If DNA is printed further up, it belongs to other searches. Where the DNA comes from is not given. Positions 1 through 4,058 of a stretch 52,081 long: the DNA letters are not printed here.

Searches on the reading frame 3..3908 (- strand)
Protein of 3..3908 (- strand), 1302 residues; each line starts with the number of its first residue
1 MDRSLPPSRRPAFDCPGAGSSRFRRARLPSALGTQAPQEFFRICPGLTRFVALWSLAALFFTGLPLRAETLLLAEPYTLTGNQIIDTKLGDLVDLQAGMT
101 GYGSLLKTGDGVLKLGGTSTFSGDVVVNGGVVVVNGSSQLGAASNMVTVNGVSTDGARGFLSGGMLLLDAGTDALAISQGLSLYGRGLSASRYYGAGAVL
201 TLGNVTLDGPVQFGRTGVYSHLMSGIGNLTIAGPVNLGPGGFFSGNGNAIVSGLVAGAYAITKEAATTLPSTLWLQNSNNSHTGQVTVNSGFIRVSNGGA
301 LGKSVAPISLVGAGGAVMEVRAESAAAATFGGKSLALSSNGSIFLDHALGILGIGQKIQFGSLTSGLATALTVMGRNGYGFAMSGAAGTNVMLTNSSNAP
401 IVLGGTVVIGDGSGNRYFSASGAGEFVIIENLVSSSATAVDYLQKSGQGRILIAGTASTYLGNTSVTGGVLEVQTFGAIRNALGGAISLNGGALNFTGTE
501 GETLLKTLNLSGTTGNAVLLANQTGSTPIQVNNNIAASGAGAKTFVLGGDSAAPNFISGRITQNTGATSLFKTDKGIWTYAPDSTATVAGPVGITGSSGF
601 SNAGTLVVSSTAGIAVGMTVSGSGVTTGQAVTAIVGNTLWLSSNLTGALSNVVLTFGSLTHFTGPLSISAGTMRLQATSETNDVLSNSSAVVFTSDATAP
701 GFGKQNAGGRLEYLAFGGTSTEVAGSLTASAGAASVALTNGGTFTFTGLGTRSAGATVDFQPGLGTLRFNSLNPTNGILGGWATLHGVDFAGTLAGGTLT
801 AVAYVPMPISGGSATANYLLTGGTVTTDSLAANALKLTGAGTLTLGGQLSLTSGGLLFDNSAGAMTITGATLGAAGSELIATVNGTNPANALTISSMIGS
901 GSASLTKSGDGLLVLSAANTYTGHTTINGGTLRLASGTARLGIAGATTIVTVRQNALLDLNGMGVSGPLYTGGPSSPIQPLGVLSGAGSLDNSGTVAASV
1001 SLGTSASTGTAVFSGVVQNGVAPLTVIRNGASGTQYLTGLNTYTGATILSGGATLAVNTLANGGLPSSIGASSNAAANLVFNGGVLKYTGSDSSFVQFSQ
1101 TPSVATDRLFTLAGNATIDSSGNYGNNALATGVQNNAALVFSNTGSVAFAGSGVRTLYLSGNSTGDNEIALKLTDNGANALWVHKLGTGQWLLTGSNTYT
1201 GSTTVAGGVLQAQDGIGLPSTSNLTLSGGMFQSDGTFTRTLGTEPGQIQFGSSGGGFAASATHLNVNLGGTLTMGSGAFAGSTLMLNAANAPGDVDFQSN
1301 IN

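Call 40: search_protein_families(library=pfam, proteins=[window:3-3908:-], max_evalue=0.001)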
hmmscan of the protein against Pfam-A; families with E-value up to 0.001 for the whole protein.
window:3-3908:- (1302 aa): 1 family
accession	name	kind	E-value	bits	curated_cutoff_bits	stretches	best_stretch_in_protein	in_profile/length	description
PF12951.13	PATR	-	7.8e-19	67.8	27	3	905-934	1-30/30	Passenger-associated-transport-repeat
